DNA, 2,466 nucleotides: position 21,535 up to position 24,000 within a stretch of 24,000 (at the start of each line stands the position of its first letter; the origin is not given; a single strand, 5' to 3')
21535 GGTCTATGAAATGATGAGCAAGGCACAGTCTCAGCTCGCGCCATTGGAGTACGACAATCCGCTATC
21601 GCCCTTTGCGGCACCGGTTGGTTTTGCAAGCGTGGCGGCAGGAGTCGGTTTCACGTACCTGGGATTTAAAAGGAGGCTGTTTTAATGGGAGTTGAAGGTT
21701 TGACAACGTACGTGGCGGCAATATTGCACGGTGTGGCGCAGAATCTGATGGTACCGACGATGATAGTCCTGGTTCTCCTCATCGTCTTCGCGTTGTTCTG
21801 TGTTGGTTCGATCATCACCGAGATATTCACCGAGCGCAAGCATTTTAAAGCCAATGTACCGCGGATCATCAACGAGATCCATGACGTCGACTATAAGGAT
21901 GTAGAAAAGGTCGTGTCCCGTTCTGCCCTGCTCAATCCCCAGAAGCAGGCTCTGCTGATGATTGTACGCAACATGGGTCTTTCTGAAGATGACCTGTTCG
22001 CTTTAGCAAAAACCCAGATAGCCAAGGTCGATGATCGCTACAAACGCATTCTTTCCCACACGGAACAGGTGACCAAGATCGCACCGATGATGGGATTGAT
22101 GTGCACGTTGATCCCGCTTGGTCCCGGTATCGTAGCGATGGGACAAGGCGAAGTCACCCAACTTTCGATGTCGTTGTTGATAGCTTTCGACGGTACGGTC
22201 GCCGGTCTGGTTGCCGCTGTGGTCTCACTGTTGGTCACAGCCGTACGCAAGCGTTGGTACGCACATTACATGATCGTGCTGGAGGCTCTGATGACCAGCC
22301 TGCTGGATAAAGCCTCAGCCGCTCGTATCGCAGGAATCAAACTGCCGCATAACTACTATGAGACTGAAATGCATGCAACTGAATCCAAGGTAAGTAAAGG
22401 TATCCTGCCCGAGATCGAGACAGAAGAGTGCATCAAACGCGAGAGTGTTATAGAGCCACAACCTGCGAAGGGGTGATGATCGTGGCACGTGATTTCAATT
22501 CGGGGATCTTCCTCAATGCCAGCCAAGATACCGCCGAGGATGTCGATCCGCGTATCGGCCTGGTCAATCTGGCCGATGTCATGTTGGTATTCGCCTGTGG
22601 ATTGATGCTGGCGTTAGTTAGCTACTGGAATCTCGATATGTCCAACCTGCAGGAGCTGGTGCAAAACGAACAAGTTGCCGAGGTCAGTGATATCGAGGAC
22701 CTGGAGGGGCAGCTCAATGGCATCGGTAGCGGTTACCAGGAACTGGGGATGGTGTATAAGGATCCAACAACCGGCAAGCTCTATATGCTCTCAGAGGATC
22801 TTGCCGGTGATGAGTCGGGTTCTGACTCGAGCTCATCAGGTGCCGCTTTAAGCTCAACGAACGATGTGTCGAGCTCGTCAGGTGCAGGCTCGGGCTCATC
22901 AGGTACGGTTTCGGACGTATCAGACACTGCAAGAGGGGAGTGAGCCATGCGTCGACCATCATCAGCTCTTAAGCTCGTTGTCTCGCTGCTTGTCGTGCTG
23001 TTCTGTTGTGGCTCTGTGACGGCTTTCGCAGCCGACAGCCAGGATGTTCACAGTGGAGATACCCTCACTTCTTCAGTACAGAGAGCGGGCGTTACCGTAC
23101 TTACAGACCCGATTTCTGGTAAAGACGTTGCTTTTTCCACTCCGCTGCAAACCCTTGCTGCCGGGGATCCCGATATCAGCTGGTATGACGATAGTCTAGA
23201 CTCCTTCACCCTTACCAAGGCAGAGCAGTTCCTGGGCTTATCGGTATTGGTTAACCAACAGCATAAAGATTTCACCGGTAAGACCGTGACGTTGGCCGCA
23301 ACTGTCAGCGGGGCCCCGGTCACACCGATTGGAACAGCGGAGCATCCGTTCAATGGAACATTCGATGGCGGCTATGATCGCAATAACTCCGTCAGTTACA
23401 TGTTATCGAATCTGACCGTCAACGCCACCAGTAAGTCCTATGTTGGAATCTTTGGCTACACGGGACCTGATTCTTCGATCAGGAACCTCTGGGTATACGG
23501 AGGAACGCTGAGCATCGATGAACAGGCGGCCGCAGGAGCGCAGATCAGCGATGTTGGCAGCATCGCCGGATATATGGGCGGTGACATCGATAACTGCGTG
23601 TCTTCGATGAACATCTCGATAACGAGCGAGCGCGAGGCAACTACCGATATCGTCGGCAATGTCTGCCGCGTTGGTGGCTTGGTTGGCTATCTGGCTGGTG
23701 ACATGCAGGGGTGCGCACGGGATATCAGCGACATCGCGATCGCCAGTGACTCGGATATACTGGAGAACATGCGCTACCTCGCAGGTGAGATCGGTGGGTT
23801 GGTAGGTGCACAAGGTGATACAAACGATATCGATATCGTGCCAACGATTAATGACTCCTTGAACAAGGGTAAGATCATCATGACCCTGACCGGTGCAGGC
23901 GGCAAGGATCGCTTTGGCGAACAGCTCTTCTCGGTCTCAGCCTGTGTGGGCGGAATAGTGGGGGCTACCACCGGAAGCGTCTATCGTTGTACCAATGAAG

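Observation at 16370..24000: Translationally coupled operon joining a chelate ABC importer to an ExbB/ExbD-like proton motor and two large surface proteins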

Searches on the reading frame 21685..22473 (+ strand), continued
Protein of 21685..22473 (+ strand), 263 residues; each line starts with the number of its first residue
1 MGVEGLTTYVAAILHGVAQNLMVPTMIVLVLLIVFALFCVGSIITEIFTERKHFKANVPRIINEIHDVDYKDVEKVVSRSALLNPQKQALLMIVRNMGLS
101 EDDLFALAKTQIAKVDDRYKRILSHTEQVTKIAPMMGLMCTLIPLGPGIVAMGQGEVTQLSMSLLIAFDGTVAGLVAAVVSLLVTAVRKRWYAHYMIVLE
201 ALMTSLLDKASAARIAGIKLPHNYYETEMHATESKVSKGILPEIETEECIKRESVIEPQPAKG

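Call 87: find_encoding_contigs(protein=P0396, flank=10000, max_places=1)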
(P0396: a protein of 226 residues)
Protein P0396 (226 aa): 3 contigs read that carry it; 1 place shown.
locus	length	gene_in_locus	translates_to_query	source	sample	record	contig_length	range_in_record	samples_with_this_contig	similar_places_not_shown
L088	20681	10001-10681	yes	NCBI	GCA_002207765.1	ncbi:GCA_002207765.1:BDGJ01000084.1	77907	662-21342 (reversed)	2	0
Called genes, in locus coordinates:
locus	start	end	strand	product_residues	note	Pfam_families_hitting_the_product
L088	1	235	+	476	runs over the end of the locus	PF13188:PAS_8 (faint), PF00989:PAS, PF08448:PAS_4, PF13426:PAS_9, PF00512:HisKA, PF02518:HATPase_c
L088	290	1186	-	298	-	PF03547:Mem_trans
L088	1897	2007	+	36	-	-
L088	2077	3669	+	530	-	PF00496:SBP_bac_5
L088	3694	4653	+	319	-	PF19300:BPD_transp_1_N (faint), PF00528:BPD_transp_1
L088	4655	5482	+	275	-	PF00528:BPD_transp_1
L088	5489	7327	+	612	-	PF00005:ABC_tran, PF00931:NB-ARC (faint), PF02463:SMC_N (weak), PF03193:RsgA_GTPase (faint), PF13191:AAA_16 (faint), PF08352:oligo_HPY, PF00005:ABC_tran, PF08352:oligo_HPY, +7 more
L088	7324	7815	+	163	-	PF01980:TrmO_N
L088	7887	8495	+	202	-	PF02663:FmdE, PF01258:zf-dskA_traR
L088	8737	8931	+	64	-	-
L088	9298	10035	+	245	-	PF09930:DUF2162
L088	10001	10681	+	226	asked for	PF01618:MotA_ExbB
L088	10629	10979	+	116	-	PF09919:DUF2149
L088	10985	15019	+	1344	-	PF02514:CobN-Mg_chel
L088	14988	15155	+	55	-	-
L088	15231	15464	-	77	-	-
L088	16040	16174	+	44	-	-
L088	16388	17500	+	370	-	PF01497:Peripla_BP_2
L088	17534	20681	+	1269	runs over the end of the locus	PF02514:CobN-Mg_chel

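Call 88: find_encoding_contigs(protein=P0404, flank=10000, max_places=1)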
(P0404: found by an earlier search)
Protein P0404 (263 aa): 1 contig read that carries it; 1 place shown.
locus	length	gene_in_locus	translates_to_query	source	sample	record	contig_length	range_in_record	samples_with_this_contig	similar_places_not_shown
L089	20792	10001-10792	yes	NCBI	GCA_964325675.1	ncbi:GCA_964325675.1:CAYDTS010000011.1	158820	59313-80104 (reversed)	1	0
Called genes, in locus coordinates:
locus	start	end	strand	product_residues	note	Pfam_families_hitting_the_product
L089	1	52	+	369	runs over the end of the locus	PF01497:Peripla_BP_2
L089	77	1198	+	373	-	PF01497:Peripla_BP_2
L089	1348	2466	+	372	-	PF01497:Peripla_BP_2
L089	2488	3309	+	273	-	PF00142:Fer4_NifH, PF01656:CbiA, PF02374:ArsA_ATPase (weak), PF10609:ParA (weak), PF13614:AAA_31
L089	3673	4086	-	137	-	PF24716:WapI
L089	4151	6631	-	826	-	PF00395:SLH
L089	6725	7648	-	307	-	PF13531:SBP_bac_11, PF01547:SBP_bac_1 (weak)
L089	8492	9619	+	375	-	PF14659:Phage_int_SAM_3, PF00589:Phage_integrase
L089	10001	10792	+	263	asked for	PF01618:MotA_ExbB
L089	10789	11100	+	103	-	PF09919:DUF2149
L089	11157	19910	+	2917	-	-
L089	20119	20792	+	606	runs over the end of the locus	-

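Call 94: search_protein_families(library=pfam, proteins=[L075:5446-6636:+, L075:6659-7948:+, L075:7954-9300:+, L075:10981-16077:+, L089:11157-19910:+, L063:5279-9994:+, L053:10829-14818:+, L089:20119-20792:+], max_evalue=0.001)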
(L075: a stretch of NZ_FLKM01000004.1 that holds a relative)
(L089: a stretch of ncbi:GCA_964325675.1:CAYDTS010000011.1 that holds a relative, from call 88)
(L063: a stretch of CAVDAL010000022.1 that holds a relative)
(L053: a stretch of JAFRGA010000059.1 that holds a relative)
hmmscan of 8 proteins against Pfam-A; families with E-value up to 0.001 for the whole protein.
L075:5446-6636:+ (397 aa): 0 families

L075:6659-7948:+ (430 aa): 2 families
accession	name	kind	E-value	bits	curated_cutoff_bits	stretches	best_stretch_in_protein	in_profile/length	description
PF00041.27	fn3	-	1.1e-06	29.2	25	1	343-414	9-75/84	Fibronectin type III domain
PF13243.12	SQHop_cyclase_C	-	0.0001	21.9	26.1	1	190-291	137-232/319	Squalene-hopene cyclase C-terminal domain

L075:7954-9300:+ (449 aa): 1 family
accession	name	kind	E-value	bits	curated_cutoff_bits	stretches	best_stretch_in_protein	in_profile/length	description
PF14478.12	DUF4430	-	7.4e-21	74.8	23.8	1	358-435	1-71/72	Domain of unknown function (DUF4430)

L075:10981-16077:+ (1699 aa): 1 family
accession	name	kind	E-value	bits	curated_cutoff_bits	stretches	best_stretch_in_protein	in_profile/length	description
PF09479.16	Flg_new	-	4.6e-29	100.8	27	2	755-825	3-64/65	Listeria-Bacteroides repeat domain (List_Bact_rpt)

L089:11157-19910:+ (2917 aa): 3 families
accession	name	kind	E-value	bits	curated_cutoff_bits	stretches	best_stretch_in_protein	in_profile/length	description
PF09479.16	Flg_new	-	2.9e-19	69.4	27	1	474-543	1-64/65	Listeria-Bacteroides repeat domain (List_Bact_rpt)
PF07581.17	Glug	-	2.9e-05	24.6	20.5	1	841-864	2-27/28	The GLUG motif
PF05887.16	Trypan_PARP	-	0.00047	20.6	100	1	49-93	55-101/134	Procyclic acidic repetitive protein (PARP)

L063:5279-9994:+ (1572 aa): 3 families
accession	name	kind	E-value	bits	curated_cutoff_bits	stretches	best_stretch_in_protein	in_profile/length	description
PF13306.12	LRR_5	-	7.4e-120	394.8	27.7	6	238-366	1-126/127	BspA type Leucine rich repeat region (6 copies)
PF13855.12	LRR_8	-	4.6e-18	65.2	27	0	886-930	8-53/61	Leucine rich repeat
PF23952.1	LRR_EndoS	-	0.00016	22.3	27.9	0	386-440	56-111/116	Endo-beta-N-acetylglucosaminidase EndoS LRR domain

L053:10829-14818:+ (1330 aa): 0 families

L089:20119-20792:+ (224 aa): 0 families

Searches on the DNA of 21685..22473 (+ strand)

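Call 47: search_rna_families(sources=[L004, L006, L008, L010, L020, L039, L052], threshold=gathering)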
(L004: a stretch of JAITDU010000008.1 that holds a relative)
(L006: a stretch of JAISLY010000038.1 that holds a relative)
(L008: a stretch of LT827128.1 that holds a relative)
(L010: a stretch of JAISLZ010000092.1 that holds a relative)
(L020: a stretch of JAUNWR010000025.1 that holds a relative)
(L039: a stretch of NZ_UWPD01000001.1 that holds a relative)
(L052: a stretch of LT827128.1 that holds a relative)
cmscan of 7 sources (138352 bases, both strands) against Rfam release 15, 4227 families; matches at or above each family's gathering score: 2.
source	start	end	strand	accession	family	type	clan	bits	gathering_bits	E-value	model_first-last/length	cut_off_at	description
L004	4440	4513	-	RF00005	tRNA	Gene; tRNA;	CL00001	65.3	29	1.3e-11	1-71/71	no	tRNA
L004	2930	3019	-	RF00169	Bacteria_small_SRP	Gene;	CL00003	49.6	40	1.9e-07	1-97/97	no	Bacterial small signal recognition particle RNA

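Call 48: search_rna_families(sources=[L026, L030, L070, L056, L073, L083, L049, L064], threshold=gathering)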
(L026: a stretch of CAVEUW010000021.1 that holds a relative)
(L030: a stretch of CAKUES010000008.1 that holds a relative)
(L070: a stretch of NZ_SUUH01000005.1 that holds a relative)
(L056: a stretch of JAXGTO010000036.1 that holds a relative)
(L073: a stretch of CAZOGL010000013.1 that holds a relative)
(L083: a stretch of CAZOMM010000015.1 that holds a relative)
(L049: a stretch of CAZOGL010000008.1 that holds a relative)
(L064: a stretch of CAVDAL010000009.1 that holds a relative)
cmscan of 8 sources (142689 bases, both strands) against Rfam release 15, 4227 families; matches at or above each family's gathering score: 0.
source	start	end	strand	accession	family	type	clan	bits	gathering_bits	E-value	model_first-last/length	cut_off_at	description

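Call 90: search_rna_families(sources=[L085, L088, L089, L086, L084, L001], threshold=gathering)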
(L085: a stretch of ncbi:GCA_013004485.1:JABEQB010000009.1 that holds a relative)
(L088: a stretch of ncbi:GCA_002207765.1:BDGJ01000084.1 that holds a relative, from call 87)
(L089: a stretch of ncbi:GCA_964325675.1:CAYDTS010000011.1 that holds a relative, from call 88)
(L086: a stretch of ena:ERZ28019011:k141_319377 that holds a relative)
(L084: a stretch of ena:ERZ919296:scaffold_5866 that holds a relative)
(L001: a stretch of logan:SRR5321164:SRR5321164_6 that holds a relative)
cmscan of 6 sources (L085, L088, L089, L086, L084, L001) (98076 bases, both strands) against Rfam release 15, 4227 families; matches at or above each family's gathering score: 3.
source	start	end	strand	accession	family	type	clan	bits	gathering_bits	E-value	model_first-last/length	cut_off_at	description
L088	8942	9135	+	RF00174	Cobalamin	Cis-reg; riboswitch;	CL00101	113.5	31.5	1.8e-27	1-189/189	no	Cobalamin riboswitch aptamer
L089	7811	7947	-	RF01055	Molybdenum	Cis-reg; riboswitch;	-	55.7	36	1.9e-10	1-135/135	no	Molybdenum/Tungsten riboswitch aptamer (Moco RNA motif)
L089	9768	9907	+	RF01055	Molybdenum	Cis-reg; riboswitch;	-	46.4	36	9.8e-08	1-135/135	no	Molybdenum/Tungsten riboswitch aptamer (Moco RNA motif)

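Call 92: search_rna_families(sources=[L053, L061, L067, L071, L078, L081, L060], threshold=gathering)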
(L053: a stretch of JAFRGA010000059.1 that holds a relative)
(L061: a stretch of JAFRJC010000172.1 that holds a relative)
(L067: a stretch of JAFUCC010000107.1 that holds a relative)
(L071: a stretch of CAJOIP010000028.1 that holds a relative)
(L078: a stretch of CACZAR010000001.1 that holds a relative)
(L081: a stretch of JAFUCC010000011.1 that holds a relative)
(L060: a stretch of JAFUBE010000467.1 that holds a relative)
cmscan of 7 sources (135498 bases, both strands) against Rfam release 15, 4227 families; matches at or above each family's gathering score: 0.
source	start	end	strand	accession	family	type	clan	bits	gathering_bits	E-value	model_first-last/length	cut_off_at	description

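Call 93: search_rna_families(sources=[L058, L063, L075, L076, L051, L068, L065], threshold=gathering)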
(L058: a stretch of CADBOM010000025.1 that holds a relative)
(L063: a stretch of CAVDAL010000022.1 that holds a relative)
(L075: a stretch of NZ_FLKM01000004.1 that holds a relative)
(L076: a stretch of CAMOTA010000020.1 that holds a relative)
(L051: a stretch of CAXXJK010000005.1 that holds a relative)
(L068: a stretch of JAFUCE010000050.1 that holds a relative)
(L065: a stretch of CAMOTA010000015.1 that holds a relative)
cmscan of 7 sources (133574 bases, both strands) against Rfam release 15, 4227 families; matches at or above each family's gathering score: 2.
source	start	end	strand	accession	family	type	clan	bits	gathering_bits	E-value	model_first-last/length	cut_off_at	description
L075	5237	5431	+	RF00174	Cobalamin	Cis-reg; riboswitch;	CL00101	124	31.5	2.3e-30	1-189/189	no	Cobalamin riboswitch aptamer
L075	9418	9609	+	RF00174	Cobalamin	Cis-reg; riboswitch;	CL00101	111.2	31.5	1.1e-26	1-189/189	no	Cobalamin riboswitch aptamer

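Call 105: search_rna_families(sources=[L005, L007, L012, L016, L021, L034, L044, L055, L066, L069, L082, L013], threshold=gathering)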
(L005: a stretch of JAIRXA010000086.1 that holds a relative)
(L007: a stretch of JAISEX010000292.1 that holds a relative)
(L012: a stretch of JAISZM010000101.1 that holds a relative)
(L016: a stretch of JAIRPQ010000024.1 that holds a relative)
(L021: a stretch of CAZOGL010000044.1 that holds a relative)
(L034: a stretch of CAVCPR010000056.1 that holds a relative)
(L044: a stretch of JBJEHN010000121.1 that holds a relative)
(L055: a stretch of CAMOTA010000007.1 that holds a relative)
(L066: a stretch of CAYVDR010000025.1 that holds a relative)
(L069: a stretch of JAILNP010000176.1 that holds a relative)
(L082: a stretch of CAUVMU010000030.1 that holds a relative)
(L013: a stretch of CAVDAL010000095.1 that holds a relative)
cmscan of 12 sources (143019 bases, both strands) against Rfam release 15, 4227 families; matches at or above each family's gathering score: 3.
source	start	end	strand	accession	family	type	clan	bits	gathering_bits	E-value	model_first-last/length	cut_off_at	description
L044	343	416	-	RF00005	tRNA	Gene; tRNA;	CL00001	63.8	29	3.5e-11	1-71/71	no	tRNA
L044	482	555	-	RF00005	tRNA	Gene; tRNA;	CL00001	63.8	29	3.5e-11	1-71/71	no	tRNA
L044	569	639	-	RF00005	tRNA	Gene; tRNA;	CL00001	58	29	1.4e-09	1-71/71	no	tRNA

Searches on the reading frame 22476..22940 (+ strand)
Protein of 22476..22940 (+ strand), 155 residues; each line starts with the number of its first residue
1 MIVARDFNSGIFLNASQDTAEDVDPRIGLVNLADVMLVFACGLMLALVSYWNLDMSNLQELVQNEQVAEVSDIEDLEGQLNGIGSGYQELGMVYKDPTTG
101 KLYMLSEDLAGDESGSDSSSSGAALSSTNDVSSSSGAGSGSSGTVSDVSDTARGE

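Call 7: search_protein_families(library=pfam, proteins=[window:22476-22940:+], max_evalue=0.01)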
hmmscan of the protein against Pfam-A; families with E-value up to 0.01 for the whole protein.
window:22476-22940:+ (155 aa): 1 family
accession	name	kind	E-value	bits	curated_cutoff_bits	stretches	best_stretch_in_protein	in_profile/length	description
PF09919.14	DUF2149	-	5.1e-10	40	27.1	1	28-104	3-89/92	Uncharacterized conserved protein (DUF2149)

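Call 33: search_protein_families(library=ncbifam, proteins=[window:22476-22940:+], max_evalue=0.01)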
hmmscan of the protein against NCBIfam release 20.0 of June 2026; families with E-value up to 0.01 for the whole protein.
window:22476-22940:+ (155 aa): 0 families

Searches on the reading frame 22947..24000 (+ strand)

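Call 7: search_protein_families(library=pfam, proteins=[window:22947-24000:+], max_evalue=0.01)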
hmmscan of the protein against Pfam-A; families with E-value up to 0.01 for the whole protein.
window:22947-24000:+ (351 aa): 1 family
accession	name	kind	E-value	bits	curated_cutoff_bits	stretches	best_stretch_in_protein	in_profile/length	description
PF07581.17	Glug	-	3.3e-08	33.8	20.5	0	203-224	5-28/28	The GLUG motif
